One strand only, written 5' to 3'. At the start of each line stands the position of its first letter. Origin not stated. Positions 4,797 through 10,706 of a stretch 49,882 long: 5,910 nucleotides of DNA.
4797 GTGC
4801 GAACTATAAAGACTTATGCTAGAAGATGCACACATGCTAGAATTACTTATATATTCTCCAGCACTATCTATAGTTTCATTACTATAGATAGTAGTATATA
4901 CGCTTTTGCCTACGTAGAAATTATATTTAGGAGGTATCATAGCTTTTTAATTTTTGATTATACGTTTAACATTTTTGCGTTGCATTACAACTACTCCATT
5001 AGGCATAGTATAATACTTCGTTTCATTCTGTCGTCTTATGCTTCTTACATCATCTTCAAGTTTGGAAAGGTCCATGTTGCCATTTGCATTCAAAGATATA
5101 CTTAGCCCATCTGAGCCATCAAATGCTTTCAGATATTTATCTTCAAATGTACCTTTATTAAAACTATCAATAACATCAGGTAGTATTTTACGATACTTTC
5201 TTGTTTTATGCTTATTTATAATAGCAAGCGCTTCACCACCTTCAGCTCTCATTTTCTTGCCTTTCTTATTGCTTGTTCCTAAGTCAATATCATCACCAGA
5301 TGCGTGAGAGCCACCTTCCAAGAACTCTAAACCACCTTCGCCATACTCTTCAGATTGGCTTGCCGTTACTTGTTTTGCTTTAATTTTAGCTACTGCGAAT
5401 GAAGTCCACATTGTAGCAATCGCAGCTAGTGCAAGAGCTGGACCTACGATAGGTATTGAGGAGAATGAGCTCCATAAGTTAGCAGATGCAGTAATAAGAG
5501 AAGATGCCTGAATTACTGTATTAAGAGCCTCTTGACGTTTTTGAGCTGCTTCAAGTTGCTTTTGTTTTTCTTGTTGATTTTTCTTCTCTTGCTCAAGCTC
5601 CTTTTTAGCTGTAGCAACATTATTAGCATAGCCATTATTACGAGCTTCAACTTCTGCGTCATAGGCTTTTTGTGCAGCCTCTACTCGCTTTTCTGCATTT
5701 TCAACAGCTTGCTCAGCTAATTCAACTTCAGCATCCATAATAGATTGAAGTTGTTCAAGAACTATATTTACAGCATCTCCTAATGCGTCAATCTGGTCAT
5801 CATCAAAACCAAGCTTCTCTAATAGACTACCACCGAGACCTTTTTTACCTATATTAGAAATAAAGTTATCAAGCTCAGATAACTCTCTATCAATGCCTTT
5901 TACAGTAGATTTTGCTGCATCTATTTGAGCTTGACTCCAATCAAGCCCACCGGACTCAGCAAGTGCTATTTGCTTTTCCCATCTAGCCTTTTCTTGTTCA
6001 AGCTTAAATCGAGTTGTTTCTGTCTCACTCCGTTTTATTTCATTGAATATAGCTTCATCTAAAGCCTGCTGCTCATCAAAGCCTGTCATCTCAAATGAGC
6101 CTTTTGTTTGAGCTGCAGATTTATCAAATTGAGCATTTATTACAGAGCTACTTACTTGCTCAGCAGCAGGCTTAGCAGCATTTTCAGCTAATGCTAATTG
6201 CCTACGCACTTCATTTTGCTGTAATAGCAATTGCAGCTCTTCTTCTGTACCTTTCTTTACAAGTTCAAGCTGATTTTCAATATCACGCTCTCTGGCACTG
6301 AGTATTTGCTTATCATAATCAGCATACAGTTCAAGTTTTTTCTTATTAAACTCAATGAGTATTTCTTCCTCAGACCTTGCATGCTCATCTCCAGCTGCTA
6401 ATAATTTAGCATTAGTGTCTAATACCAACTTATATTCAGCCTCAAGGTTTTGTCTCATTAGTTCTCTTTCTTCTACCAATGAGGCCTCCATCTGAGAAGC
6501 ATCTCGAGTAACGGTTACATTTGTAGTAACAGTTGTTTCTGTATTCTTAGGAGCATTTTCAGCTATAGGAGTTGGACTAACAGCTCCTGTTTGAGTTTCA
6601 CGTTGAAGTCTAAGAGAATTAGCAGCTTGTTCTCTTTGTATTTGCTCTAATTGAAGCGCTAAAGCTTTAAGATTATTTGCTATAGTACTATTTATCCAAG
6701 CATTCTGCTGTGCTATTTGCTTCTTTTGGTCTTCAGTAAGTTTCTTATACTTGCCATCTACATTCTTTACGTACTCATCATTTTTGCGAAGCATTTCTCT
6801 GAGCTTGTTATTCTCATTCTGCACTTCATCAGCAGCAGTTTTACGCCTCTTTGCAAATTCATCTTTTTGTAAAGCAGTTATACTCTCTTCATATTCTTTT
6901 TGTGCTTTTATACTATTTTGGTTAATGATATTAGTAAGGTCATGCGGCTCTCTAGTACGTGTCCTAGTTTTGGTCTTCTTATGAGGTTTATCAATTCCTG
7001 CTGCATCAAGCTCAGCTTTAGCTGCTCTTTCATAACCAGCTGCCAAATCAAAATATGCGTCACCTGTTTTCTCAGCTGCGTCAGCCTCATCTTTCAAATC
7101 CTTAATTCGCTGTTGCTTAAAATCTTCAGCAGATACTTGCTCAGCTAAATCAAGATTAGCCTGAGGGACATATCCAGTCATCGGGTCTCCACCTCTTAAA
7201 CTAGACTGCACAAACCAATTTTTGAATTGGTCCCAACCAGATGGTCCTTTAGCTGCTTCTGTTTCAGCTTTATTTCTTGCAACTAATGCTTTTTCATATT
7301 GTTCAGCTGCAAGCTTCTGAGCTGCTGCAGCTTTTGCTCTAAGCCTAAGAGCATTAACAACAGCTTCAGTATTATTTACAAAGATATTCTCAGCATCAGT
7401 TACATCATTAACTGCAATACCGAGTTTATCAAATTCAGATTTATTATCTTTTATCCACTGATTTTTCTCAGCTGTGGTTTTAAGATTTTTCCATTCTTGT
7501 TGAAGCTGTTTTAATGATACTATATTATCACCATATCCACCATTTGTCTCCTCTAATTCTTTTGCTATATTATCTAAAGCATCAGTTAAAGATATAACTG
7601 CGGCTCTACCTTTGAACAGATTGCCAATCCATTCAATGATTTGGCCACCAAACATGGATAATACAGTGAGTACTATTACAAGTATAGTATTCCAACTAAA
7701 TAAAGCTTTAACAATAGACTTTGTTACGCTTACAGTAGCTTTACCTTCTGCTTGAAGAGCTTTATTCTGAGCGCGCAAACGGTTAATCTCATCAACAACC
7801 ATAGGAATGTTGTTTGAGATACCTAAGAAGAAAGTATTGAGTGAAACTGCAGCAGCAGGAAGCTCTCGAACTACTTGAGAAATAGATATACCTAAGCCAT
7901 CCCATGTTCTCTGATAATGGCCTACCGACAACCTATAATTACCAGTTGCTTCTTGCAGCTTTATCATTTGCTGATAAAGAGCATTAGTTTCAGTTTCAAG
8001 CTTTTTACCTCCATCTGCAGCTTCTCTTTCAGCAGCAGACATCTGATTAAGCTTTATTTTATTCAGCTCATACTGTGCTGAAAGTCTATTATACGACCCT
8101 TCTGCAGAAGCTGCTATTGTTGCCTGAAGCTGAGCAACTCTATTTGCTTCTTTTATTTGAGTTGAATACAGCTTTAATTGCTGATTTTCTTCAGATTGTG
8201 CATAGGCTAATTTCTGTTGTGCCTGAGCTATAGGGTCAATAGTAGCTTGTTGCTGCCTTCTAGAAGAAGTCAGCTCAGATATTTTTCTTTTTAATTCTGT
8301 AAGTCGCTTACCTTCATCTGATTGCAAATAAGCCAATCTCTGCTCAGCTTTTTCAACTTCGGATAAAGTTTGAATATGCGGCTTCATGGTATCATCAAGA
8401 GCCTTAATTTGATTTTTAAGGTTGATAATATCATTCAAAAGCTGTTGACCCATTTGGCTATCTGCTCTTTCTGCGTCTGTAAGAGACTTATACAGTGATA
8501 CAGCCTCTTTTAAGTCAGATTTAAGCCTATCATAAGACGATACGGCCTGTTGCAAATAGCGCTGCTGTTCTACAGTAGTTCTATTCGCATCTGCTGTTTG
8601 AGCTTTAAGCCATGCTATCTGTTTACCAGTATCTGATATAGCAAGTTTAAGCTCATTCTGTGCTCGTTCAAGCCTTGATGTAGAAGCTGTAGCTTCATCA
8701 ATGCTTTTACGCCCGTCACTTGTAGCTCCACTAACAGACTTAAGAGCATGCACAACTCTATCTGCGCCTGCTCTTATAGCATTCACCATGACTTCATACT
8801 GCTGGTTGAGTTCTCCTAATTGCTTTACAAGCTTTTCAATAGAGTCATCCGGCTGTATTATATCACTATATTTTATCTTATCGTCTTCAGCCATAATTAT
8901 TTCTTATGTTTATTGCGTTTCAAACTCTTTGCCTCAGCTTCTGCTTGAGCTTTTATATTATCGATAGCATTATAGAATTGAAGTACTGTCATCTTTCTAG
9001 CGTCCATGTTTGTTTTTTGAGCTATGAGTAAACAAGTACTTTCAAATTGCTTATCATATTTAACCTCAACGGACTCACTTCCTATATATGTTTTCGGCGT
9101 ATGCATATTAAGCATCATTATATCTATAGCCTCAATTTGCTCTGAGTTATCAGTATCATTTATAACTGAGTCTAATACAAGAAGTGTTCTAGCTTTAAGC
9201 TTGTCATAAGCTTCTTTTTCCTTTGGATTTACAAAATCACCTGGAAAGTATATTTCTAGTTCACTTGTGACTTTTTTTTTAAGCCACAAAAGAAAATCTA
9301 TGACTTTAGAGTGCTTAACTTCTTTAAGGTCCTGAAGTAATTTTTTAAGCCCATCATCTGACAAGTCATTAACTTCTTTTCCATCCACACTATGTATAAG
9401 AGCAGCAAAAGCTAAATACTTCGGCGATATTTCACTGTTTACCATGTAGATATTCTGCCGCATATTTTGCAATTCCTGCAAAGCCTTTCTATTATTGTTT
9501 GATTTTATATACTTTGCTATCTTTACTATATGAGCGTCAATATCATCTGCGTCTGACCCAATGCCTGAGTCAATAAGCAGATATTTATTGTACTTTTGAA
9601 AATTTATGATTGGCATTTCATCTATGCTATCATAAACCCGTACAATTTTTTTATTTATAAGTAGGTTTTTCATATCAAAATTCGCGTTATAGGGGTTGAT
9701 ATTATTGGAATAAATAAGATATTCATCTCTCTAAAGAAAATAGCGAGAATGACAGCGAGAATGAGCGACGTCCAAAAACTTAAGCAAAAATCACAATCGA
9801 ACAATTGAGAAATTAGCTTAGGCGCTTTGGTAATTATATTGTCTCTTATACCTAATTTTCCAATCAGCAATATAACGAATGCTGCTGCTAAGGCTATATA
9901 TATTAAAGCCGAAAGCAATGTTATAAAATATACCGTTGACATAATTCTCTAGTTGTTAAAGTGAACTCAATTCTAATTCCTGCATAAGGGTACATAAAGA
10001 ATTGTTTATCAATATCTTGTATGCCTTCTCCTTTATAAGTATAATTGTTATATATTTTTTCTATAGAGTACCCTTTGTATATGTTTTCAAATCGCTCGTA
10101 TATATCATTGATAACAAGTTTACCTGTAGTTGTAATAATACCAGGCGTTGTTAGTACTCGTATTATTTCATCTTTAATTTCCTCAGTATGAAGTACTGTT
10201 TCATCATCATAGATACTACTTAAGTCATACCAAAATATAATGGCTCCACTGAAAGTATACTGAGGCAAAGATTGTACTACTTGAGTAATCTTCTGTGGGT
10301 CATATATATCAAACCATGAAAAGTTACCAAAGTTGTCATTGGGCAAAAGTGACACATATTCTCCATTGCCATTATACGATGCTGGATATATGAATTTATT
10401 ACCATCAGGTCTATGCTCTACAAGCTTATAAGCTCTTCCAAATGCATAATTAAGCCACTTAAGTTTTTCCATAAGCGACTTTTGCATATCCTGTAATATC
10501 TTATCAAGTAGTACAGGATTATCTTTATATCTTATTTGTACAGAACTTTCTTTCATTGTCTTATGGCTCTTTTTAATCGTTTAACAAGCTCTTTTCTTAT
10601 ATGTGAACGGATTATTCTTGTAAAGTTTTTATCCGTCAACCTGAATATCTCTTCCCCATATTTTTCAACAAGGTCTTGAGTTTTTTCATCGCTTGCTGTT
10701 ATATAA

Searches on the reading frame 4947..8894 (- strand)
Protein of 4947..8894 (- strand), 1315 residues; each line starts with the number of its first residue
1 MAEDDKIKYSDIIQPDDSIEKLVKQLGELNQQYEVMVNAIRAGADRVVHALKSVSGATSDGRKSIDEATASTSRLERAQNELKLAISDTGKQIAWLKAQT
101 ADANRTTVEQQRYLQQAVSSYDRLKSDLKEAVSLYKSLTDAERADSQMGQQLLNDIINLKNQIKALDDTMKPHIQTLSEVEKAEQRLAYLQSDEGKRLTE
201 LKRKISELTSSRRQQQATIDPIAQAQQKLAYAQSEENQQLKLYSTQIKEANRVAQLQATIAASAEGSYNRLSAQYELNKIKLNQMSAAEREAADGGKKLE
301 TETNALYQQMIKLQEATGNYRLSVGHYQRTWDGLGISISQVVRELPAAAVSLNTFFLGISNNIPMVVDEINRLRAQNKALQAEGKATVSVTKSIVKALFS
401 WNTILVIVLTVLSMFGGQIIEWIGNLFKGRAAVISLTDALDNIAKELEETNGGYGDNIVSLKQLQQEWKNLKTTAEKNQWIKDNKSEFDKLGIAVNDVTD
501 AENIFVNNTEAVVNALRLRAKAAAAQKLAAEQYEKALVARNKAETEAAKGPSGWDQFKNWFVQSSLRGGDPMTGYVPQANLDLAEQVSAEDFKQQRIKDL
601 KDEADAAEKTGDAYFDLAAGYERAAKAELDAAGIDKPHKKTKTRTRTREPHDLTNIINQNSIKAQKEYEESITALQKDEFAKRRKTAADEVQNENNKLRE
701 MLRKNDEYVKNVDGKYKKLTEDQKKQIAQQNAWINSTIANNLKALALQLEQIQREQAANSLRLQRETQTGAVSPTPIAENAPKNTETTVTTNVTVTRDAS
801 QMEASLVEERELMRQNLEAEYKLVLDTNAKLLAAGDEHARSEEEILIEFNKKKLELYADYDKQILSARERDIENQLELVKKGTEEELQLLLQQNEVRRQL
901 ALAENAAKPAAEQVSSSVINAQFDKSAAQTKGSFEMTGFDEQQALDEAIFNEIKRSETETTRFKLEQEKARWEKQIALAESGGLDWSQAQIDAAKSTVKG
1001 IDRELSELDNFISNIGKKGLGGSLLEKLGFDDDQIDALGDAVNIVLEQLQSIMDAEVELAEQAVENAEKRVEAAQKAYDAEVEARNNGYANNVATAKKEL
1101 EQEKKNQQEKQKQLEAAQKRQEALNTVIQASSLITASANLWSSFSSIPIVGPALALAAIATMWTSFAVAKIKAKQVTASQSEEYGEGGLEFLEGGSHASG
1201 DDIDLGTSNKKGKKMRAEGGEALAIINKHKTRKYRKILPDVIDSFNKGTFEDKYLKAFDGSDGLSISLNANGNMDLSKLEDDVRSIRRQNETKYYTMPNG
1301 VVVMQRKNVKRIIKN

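Call 18: search_protein_families(library=phrogs, proteins=[window:4947-8894:-], max_evalue=0.00001)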
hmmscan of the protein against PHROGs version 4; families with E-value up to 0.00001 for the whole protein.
window:4947-8894:- (1315 aa): 4 families
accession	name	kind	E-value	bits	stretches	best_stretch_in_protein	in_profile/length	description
phrog_20660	-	tail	2.7e-212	709.1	2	160-1314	19-1106/1106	tail length tape measure protein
phrog_14295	-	unknown function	8.2e-33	114.2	1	193-742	131-700/1439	-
phrog_14476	-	head and packaging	4.6e-24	85.5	1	125-502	48-406/1103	virion structural protein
phrog_28412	-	unknown function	1e-13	51.1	1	438-713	294-593/1244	-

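Call 60: search_protein_families(library=pfam, proteins=[window:4947-8894:-], max_evalue=0.01)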
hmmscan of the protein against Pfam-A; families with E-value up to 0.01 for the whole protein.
window:4947-8894:- (1315 aa): 0 families

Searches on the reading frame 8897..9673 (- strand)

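Call 18: search_protein_families(library=phrogs, proteins=[window:8897-9673:-], max_evalue=0.00001)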
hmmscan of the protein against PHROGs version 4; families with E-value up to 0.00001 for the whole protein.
window:8897-9673:- (258 aa): 1 family
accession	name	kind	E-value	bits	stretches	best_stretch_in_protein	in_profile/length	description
phrog_8914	-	head and packaging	9.6e-72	242.4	1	2-244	2-246/250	virion structural protein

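Call 60: search_protein_families(library=pfam, proteins=[window:8897-9673:-], max_evalue=0.01)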
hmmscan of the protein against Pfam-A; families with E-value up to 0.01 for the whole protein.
window:8897-9673:- (258 aa): 1 family
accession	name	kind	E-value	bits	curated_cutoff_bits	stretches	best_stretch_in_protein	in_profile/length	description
PF14276.11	DUF4363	-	0.0012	19.2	27.5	1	41-77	59-95/107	Domain of unknown function (DUF4363)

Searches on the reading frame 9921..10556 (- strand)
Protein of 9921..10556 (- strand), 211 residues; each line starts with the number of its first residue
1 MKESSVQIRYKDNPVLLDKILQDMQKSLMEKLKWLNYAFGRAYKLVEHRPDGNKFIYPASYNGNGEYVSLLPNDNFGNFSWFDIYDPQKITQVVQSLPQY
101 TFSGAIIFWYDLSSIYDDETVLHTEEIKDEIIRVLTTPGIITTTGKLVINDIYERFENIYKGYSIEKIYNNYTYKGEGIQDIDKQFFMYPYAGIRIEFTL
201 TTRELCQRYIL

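Call 18: search_protein_families(library=phrogs, proteins=[window:9921-10556:-], max_evalue=0.00001)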
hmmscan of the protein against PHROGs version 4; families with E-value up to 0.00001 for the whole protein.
window:9921-10556:- (211 aa): 1 family
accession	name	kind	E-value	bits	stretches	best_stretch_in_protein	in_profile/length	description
phrog_8145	-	unknown function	1.6e-43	150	2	7-174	7-176/192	-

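Call 60: search_protein_families(library=pfam, proteins=[window:9921-10556:-], max_evalue=0.01)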
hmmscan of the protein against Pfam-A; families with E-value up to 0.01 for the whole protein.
window:9921-10556:- (211 aa): 0 families
